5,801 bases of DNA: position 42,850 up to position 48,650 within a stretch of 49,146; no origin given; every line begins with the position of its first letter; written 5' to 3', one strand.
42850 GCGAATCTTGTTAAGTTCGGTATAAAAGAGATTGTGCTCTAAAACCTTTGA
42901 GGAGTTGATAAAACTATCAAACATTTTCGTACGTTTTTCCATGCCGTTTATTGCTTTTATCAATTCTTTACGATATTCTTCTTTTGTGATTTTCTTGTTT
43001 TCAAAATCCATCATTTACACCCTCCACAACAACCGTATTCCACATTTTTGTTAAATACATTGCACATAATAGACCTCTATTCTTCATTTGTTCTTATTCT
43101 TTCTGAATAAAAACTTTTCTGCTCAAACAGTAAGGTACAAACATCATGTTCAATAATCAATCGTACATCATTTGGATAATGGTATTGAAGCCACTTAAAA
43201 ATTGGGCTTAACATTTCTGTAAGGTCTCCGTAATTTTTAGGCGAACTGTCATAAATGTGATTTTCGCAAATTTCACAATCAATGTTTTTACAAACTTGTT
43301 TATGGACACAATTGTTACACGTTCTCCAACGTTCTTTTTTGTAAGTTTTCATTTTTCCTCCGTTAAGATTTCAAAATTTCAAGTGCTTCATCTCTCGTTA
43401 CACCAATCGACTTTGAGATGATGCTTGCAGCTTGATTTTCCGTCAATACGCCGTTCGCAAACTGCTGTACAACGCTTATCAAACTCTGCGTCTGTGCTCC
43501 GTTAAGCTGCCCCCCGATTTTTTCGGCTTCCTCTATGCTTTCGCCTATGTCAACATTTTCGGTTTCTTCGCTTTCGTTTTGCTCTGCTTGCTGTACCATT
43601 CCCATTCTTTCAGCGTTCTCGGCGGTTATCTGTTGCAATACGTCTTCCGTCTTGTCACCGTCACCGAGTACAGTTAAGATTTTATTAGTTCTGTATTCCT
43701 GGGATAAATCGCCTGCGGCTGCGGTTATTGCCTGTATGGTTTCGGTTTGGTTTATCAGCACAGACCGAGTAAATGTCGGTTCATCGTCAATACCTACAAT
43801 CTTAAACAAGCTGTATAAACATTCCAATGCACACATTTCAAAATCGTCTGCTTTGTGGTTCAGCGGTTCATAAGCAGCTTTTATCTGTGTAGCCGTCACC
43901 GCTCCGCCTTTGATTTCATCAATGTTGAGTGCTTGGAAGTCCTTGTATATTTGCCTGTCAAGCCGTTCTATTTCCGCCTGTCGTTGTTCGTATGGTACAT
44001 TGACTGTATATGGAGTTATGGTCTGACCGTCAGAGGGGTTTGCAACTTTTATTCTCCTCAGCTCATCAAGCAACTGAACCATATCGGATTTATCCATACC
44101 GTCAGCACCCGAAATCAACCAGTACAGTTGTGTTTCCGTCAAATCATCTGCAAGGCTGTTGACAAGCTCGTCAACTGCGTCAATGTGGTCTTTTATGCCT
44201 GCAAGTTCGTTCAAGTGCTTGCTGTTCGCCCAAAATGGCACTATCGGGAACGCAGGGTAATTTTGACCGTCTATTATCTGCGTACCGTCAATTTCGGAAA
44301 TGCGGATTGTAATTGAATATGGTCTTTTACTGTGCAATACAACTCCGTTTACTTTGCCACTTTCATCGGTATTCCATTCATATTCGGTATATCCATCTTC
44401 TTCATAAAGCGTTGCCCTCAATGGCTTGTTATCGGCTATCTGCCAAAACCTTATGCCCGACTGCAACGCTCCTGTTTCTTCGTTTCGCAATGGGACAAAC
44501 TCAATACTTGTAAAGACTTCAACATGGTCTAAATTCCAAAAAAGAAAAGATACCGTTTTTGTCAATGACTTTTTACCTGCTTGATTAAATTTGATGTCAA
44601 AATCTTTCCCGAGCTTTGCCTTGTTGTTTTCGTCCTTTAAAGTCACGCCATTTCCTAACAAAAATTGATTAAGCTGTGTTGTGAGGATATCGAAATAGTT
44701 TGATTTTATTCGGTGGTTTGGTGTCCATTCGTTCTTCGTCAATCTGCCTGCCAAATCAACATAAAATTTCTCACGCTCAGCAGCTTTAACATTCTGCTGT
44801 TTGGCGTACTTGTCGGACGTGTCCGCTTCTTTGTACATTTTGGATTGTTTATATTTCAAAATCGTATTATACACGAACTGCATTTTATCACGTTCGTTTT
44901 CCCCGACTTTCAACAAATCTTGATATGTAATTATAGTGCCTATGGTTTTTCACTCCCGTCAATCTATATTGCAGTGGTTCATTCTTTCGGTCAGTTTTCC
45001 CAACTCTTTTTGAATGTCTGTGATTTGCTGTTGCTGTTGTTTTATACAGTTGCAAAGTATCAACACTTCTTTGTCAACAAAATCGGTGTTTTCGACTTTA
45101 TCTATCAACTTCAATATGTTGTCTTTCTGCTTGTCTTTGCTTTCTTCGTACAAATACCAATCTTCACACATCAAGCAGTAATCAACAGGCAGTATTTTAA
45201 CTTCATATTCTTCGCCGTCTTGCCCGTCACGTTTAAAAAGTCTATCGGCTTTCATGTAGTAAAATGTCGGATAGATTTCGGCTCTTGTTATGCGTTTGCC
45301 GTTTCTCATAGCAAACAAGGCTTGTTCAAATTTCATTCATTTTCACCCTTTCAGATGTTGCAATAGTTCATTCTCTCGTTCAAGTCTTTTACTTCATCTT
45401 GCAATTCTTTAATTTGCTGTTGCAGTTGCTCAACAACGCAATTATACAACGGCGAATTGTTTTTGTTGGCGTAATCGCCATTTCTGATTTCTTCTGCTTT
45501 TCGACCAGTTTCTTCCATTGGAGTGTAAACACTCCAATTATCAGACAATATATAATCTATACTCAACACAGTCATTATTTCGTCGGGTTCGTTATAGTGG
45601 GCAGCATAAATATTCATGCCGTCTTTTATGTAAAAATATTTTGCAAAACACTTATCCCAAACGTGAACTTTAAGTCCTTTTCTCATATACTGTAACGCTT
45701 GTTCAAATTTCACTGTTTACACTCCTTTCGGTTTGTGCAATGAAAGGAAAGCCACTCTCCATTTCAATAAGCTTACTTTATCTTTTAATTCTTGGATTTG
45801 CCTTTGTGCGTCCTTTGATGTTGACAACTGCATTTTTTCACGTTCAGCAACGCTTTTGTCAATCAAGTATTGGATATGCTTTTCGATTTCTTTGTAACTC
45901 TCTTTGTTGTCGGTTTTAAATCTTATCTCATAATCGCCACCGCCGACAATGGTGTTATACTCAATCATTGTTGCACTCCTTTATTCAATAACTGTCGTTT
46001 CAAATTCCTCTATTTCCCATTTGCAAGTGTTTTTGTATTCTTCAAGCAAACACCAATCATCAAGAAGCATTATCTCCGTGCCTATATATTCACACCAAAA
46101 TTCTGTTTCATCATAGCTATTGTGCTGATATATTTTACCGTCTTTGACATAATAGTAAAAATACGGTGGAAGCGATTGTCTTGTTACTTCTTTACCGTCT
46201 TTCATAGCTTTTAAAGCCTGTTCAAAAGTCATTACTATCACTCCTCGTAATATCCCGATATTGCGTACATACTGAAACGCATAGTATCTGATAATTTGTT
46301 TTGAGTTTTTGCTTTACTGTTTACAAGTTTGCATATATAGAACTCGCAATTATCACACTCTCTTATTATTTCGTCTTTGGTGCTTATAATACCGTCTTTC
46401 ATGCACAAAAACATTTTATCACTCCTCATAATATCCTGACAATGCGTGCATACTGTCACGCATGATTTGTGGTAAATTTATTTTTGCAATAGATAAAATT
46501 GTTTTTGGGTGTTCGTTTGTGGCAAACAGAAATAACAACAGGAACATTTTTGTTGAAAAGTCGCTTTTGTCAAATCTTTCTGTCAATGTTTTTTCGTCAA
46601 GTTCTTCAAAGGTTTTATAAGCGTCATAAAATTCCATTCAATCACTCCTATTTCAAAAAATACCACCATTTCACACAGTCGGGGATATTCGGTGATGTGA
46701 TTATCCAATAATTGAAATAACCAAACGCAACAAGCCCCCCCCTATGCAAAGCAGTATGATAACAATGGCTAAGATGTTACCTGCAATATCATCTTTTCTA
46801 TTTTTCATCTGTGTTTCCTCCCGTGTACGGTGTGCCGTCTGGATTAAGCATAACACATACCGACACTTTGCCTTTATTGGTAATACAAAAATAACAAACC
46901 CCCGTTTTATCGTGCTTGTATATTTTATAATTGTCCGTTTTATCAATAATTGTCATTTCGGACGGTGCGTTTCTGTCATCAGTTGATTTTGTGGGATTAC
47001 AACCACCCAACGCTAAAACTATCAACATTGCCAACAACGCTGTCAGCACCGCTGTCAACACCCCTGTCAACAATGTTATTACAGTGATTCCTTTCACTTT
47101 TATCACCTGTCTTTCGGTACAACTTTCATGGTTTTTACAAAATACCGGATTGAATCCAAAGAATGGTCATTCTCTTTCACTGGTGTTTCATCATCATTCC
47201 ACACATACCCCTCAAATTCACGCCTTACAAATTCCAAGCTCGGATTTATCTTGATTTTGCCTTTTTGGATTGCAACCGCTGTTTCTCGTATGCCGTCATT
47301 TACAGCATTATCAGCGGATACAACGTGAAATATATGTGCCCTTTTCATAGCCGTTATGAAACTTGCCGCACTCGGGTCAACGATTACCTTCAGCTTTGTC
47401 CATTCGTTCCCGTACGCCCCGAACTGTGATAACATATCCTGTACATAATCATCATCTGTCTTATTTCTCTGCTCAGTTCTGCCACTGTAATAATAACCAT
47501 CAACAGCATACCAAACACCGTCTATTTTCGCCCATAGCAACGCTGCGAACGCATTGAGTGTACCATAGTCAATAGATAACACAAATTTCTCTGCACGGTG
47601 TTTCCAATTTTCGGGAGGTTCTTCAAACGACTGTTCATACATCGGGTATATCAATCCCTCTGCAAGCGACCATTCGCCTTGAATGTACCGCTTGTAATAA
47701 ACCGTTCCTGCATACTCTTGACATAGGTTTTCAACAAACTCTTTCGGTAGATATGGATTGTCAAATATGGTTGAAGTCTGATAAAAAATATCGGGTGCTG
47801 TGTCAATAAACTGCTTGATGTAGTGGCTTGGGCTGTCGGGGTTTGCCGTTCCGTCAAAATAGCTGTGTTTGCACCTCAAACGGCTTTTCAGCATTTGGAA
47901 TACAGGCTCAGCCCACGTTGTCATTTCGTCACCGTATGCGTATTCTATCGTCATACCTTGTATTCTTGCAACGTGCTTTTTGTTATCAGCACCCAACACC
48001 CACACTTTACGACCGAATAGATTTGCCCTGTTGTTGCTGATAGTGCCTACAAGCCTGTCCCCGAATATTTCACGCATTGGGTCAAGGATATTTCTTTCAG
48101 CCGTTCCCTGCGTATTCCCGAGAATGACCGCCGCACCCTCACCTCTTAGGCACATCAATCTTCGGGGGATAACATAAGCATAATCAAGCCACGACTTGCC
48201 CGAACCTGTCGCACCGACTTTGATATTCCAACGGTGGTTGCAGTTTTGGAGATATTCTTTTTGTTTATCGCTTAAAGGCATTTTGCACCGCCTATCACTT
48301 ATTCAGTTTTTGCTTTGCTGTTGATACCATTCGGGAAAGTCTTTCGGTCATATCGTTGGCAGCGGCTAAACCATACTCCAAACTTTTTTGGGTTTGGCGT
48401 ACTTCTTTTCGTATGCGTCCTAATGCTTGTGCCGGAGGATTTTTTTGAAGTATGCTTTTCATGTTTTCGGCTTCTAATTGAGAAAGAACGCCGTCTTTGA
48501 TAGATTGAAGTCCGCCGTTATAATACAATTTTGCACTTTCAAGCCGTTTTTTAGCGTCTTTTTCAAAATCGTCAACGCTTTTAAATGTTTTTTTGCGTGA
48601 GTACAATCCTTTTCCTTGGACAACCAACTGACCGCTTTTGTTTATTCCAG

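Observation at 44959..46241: Three divergent DUF2829 (Tad2-like) paralogs in tandem between terminase and portal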

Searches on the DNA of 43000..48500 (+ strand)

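Call 12: search_dna_similar(query=window:43000-48500:+, collection=phages, mode=distant, max_rows=15)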
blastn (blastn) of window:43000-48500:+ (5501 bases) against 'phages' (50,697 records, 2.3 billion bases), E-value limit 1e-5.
Records with a match: 4; places in all: 4; records where one place covers at least 80% of the query: 0.
Best place of each record, by identity: 60-80% 4.
By first word of the organism name: Bacteriophage 2; Butyrivibrio 1; Flavonifractor 1.
By host as written in the record: - 2; Butyrivibrio fibrisolvens DSM 3071 1; Flavonifractor plautii 1.
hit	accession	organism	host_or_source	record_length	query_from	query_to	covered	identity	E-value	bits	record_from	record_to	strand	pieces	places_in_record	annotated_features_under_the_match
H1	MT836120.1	Bacteriophage sp.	human fecal samples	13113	4802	5268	8%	68.9%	1e-40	177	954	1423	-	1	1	record has no annotation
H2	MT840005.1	Bacteriophage sp.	human fecal samples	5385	4914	5259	6%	66.6%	3e-16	96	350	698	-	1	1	record has no annotation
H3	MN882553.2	Butyrivibrio virus Ceridwen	Butyrivibrio fibrisolvens DSM 3071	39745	4510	4772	5%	68.7%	7e-12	81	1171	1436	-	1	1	terminase large subunit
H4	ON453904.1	Flavonifractor phage Chenonceau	Flavonifractor plautii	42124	4802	4994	4%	67.4%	5e-7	65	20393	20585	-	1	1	terminase large subunit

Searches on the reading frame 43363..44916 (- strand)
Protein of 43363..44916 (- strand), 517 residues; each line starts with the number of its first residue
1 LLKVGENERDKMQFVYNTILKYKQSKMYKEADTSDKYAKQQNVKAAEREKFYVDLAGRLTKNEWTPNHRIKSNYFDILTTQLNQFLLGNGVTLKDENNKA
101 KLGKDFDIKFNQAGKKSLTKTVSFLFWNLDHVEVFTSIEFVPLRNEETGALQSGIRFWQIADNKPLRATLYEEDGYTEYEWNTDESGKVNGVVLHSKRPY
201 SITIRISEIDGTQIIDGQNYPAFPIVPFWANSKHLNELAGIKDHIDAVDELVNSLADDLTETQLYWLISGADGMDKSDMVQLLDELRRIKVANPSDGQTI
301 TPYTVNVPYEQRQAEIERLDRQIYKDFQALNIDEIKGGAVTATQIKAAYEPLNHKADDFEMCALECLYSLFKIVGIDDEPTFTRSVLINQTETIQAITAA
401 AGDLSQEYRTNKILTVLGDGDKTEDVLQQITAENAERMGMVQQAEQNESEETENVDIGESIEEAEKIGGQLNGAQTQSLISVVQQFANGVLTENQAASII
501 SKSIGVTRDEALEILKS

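Call 3: search_protein_families(library=pfam, proteins=[window:43363-44916:-], max_evalue=1)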
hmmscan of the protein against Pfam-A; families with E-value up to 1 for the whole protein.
window:43363-44916:- (517 aa): 3 families
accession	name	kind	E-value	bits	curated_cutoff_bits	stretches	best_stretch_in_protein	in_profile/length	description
PF05133.19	SPP1_portal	-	9.9e-30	104.3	25.5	1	29-435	13-411/416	Phage portal protein, SPP1 Gp6-like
PF01339.22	CheB_methylest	-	0.025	14.8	24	1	272-322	35-81/174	CheB methylesterase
PF20226.3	DUF6585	-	0.11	12.2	27.7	0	446-489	127-171/249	Family of unknown function (DUF6585)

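Call 4: search_protein_families(library=phrogs, proteins=[window:43363-44916:-], max_evalue=0.1)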
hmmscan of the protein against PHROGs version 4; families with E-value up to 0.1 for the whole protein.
window:43363-44916:- (517 aa): 2 families
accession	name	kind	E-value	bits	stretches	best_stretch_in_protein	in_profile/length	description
phrog_64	-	head and packaging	7.7e-37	128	1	10-459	73-520/547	portal protein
phrog_9064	-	head and packaging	0.012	16.2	1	241-450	7-222/228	portal protein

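Call 97: find_related_loci(query=window:43363-44916:-, collection=genome_contigs, flank=6000)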
Query window:43363-44916:- (517 aa) in genome_contigs; peptide patterns used: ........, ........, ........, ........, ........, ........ (x = any residue, [..] = any of these).
176 stretches matched a pattern, but none encodes a relative of the query by tblastn (E <= 1e-3).
